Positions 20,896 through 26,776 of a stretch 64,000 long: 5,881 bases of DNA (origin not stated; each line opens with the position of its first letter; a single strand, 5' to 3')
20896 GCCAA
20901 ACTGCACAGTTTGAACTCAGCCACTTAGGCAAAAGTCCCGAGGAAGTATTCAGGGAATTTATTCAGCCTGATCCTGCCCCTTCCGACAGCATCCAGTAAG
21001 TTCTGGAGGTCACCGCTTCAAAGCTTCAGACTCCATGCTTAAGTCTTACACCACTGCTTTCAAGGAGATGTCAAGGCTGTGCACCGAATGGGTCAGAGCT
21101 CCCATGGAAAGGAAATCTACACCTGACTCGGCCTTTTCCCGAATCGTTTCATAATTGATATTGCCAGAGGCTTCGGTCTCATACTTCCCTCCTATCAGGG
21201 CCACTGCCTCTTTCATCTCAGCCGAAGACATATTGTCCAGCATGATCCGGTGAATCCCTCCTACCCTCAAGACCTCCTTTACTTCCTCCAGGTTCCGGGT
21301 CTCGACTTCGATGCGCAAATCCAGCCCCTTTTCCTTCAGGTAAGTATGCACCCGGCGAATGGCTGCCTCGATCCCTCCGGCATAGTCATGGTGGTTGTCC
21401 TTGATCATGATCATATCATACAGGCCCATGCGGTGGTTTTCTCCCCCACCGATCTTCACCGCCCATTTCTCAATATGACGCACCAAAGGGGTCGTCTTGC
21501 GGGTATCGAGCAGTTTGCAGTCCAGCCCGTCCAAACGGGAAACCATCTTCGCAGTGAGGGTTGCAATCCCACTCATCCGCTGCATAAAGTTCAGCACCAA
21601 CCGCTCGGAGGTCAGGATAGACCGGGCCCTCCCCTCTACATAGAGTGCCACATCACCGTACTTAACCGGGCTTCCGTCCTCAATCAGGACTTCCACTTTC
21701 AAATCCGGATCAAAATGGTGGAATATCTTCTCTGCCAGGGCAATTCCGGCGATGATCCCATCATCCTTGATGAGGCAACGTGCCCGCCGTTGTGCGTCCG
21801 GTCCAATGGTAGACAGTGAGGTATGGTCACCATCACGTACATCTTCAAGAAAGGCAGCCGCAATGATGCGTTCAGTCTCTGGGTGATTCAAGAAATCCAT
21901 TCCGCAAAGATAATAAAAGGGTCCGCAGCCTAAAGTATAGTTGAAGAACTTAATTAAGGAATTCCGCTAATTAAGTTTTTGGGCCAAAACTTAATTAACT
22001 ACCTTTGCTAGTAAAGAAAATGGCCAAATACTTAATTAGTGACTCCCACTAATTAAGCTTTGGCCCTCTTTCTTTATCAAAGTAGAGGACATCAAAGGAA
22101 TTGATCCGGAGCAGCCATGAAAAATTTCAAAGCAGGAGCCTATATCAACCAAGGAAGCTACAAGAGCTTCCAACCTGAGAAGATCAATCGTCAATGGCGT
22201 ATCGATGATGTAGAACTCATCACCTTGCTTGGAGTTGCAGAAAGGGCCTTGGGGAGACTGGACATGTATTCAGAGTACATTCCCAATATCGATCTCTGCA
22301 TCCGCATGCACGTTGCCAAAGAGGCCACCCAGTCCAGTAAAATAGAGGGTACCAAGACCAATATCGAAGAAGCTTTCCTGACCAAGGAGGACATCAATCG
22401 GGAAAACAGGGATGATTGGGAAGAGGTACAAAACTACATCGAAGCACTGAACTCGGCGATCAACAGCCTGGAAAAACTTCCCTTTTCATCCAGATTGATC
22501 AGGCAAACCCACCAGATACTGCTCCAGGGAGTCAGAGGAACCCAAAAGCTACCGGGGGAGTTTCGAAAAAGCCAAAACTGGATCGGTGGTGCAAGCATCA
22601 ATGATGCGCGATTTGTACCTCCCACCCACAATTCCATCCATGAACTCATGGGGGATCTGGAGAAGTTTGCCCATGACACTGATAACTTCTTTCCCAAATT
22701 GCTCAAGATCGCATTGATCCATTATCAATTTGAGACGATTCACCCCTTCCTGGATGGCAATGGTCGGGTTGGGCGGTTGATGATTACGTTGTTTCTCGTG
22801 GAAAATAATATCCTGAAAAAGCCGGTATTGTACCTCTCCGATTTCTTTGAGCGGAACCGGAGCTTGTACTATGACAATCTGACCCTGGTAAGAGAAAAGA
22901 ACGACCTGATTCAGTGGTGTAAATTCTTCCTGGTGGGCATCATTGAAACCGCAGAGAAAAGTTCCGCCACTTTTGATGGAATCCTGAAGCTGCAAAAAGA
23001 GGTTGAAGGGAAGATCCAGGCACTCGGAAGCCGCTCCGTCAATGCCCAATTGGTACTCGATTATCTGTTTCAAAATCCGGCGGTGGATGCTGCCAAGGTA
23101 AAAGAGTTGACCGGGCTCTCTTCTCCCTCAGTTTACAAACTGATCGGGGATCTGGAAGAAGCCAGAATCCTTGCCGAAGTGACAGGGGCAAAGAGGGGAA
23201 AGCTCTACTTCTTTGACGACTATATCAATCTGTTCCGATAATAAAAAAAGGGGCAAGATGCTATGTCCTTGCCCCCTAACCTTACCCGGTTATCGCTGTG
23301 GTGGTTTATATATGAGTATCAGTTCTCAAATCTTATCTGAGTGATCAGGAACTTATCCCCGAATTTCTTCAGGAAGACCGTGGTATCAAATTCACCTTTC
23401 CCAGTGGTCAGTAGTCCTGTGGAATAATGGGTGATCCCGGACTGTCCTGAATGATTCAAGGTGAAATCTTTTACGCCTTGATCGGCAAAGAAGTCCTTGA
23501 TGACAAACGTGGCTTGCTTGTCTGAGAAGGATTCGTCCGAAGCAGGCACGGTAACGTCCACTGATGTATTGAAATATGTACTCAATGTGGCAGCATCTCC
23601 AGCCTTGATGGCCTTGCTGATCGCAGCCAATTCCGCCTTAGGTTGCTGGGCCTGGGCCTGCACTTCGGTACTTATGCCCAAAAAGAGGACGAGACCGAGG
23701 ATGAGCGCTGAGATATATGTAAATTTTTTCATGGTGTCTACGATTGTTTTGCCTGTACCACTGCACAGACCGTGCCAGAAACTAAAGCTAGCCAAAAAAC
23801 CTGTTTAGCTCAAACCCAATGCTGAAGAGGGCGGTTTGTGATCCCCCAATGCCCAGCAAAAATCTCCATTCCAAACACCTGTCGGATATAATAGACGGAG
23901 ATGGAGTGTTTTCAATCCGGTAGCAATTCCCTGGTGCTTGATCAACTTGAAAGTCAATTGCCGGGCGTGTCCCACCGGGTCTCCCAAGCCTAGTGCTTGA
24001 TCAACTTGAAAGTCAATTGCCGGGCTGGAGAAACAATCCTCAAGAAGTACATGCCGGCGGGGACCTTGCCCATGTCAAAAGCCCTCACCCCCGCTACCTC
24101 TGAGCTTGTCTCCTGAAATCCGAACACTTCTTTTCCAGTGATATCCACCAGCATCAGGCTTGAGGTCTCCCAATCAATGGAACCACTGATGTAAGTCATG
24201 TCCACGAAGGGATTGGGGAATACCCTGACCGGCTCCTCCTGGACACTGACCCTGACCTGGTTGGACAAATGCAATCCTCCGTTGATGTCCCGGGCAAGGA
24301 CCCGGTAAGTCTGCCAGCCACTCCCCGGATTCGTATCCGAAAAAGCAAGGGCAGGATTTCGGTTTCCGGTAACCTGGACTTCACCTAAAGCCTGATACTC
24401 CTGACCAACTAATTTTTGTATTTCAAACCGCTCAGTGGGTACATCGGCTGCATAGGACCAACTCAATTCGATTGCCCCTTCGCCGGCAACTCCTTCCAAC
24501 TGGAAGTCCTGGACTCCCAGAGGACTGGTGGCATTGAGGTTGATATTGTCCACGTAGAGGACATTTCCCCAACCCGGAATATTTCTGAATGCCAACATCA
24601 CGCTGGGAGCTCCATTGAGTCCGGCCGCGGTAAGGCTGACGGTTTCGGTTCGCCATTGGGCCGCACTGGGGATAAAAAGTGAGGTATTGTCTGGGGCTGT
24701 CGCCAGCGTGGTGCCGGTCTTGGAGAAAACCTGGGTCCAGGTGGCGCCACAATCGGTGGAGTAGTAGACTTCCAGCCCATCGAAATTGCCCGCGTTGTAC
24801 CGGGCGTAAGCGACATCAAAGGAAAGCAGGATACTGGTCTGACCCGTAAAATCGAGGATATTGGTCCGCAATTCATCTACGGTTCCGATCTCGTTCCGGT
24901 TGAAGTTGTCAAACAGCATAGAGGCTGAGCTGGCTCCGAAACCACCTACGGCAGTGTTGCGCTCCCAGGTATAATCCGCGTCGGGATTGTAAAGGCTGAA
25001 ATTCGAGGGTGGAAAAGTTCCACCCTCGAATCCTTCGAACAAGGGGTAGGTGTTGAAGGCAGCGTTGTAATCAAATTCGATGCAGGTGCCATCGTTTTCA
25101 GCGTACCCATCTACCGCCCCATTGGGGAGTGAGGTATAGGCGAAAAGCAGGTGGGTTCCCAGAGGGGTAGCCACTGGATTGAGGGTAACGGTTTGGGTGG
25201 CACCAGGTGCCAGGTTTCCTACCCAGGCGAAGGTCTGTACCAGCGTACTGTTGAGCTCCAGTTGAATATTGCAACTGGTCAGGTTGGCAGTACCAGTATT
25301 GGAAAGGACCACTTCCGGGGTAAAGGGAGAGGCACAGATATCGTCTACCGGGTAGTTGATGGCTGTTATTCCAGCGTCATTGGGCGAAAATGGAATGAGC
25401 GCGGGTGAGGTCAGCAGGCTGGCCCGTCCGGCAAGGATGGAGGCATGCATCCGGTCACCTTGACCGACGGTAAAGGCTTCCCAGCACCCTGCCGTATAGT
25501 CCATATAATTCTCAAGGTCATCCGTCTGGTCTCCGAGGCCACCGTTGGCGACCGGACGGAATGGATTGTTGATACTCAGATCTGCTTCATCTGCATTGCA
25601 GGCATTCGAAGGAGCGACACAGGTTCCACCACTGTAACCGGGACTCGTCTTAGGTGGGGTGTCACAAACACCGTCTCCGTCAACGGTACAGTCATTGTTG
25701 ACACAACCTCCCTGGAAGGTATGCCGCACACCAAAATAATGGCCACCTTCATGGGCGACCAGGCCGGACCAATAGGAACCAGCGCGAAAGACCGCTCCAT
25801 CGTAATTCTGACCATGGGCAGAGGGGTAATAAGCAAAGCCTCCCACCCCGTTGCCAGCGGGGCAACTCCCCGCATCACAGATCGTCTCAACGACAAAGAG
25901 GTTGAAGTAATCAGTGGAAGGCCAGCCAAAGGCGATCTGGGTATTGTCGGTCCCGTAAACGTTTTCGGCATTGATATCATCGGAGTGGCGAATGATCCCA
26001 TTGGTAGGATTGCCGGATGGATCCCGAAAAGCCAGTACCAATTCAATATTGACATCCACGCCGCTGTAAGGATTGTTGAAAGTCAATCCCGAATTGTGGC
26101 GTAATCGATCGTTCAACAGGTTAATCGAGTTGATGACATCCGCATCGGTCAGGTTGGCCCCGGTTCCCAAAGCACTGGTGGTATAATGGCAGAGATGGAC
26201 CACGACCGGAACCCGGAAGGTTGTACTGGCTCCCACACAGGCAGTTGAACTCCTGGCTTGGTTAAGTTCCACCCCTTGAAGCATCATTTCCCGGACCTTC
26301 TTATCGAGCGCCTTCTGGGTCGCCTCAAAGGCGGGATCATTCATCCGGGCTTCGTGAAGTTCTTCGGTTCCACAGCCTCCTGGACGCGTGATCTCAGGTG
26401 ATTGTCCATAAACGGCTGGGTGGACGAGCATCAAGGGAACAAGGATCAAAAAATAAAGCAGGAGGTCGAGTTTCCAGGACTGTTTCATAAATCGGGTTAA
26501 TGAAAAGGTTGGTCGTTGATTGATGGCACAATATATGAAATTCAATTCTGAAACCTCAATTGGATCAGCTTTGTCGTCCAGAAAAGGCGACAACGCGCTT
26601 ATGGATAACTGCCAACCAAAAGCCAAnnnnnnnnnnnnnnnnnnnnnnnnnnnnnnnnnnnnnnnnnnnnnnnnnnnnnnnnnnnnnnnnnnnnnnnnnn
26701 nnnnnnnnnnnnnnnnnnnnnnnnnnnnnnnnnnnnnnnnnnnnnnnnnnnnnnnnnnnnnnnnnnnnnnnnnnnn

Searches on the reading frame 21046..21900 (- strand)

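Call 6: search_protein_families(library=pfam, proteins=[window:21046-21900:-], max_evalue=0.01)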
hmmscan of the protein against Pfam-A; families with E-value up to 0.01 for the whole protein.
window:21046-21900:- (284 aa): 2 families
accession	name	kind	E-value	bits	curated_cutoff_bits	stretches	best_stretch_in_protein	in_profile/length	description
PF01729.25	QRPTase_C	-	2.8e-55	187.1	23.1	1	112-281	1-169/169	Quinolinate phosphoribosyl transferase, C-terminal domain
PF02749.22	QRPTase_N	-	5.3e-19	68.6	27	1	25-110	1-82/82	Quinolinate phosphoribosyl transferase, N-terminal domain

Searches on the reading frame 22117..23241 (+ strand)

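Call 6: search_protein_families(library=pfam, proteins=[window:22117-23241:+], max_evalue=0.01)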
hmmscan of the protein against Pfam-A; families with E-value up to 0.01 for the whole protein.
window:22117-23241:+ (374 aa): 2 families
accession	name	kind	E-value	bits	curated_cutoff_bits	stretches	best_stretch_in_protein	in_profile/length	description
PF13784.11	Fic_N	-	6.3e-25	87.5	26.7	1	36-115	2-81/82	Fic/DOC family N-terminal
PF02661.23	Fic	-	1.2e-19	71.4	24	1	122-227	1-93/93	Fic/DOC family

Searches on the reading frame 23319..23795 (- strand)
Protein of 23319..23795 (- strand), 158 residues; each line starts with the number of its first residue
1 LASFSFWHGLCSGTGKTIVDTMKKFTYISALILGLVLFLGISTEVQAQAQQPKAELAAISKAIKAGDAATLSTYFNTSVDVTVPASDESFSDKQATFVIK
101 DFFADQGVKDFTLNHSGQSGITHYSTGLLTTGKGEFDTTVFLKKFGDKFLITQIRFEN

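Call 6: search_protein_families(library=pfam, proteins=[window:23319-23795:-], max_evalue=0.01)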
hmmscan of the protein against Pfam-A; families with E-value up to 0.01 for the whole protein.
window:23319-23795:- (158 aa): 1 family
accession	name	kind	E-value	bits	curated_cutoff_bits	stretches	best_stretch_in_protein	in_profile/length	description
PF16022.11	DUF4783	-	2.2e-25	89.1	24.1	1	57-157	2-102/102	Domain of unknown function (DUF4783)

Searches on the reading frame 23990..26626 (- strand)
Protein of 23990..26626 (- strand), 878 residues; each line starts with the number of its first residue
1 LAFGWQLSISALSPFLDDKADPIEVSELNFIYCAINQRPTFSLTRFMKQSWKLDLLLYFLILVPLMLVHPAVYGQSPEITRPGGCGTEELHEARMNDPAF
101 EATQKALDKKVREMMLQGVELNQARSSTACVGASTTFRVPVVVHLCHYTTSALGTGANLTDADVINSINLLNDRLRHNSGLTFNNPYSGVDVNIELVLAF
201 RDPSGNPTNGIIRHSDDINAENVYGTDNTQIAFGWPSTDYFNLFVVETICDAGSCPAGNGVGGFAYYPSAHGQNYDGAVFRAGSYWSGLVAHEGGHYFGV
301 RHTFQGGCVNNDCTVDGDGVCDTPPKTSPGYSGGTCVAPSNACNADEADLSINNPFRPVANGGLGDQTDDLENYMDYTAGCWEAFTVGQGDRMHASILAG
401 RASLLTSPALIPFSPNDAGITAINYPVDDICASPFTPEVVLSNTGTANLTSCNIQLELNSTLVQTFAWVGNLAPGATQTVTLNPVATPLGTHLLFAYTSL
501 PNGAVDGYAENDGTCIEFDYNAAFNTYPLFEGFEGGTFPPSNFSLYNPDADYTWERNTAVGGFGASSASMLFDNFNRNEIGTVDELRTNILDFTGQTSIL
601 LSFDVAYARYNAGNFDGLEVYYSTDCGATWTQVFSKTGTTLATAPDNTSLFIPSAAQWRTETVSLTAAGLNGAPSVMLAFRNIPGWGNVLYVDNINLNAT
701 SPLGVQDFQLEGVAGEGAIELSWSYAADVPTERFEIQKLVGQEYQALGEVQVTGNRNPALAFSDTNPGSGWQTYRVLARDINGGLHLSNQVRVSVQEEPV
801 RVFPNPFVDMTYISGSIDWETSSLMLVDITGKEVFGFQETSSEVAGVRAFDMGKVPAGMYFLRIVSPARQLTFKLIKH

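Call 6: search_protein_families(library=pfam, proteins=[window:23990-26626:-], max_evalue=0.01)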
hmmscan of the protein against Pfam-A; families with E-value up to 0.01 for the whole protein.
window:23990-26626:- (878 aa): 7 families
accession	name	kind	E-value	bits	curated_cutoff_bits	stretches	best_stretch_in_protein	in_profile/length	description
PF05572.19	Peptidase_M43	-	7.7e-13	49.1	23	1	232-396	9-150/152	Pregnancy-associated plasma protein-A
PF18962.6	Por_Secre_tail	-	4.4e-07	30.5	27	1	802-875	1-73/75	Secretion system C-terminal sorting domain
PF13583.11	Reprolysin_4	-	3.5e-05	24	22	1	269-314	118-164/203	Metallo-peptidase family M12B Reprolysin-like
PF07705.17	CARDB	-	8.8e-05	23.1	22.7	1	438-493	24-78/101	CARDB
PF13688.12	Reprolysin_5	-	0.0011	19.7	27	1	270-322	121-177/196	Metallo-peptidase family M12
PF13574.12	Reprolysin_2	-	0.0038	17.5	27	1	273-319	114-159/195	Metallo-peptidase family M12B Reprolysin-like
PF13582.12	Reprolysin_3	-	0.0098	16.8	22.4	0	254-303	74-123/123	Metallo-peptidase family M12B Reprolysin-like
